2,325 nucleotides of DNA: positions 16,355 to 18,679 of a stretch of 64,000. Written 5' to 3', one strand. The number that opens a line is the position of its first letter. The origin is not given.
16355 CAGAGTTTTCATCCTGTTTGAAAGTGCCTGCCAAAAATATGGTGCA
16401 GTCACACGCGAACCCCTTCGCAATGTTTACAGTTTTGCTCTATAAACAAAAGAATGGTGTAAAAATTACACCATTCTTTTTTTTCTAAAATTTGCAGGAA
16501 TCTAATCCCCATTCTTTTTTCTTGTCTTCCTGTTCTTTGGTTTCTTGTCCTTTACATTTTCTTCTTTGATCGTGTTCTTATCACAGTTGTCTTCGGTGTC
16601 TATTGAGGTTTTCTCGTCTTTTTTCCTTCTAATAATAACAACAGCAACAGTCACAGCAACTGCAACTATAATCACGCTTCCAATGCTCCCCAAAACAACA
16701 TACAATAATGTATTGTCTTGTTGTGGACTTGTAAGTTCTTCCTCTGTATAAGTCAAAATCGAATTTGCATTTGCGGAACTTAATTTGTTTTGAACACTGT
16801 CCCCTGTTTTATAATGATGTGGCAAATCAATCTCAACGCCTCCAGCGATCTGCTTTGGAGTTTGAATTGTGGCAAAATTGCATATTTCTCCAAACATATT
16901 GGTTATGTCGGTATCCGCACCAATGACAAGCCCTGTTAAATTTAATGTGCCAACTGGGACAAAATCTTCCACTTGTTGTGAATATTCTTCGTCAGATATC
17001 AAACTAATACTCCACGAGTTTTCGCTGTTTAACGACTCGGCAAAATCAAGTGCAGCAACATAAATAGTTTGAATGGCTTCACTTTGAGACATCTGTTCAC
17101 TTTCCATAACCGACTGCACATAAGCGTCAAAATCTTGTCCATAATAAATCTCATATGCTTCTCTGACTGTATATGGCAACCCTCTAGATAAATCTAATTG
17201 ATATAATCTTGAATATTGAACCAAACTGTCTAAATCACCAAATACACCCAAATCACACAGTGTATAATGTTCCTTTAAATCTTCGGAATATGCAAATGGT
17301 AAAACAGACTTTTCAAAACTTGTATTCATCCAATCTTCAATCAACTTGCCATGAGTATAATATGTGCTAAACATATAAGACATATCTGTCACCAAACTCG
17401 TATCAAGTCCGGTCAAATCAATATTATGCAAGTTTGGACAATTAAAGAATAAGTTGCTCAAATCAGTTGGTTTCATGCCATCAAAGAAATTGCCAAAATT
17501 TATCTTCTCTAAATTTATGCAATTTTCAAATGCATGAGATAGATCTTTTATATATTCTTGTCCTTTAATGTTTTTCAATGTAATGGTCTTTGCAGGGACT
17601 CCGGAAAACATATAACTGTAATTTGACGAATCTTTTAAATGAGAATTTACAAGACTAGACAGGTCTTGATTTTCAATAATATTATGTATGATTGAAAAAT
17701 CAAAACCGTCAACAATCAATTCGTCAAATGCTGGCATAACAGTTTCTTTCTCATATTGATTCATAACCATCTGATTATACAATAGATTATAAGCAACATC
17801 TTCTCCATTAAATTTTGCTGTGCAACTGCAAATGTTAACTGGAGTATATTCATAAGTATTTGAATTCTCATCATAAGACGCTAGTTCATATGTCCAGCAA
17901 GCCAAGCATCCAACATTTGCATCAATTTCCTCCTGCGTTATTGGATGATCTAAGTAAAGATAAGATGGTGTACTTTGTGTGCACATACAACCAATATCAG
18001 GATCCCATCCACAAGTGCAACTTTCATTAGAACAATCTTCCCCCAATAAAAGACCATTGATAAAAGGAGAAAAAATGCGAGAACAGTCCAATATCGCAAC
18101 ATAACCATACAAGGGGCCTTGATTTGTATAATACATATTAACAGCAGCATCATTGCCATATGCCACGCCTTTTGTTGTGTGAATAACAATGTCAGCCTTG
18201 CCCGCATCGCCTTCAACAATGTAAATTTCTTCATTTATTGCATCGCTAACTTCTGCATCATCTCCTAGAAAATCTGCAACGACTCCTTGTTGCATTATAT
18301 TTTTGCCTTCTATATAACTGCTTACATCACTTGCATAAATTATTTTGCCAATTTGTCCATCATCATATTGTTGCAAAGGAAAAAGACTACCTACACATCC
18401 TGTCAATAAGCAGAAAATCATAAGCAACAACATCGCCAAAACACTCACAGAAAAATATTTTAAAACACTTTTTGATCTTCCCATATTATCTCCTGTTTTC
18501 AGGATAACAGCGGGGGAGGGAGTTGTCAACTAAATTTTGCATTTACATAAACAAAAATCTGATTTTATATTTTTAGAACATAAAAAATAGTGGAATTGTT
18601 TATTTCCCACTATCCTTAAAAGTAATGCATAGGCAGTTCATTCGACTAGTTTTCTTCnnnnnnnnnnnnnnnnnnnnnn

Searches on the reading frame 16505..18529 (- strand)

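Call 45: search_protein_families(library=pfam, proteins=[window:16505-18529:-], max_evalue=0.00001)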
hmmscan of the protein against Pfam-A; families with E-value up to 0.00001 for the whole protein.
window:16505-18529:- (675 aa): 1 family
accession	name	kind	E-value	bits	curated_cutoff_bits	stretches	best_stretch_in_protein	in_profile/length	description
PF03382.20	DUF285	-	4.8e-06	26.8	25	1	329-407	2-77/120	Mycoplasma protein of unknown function, DUF285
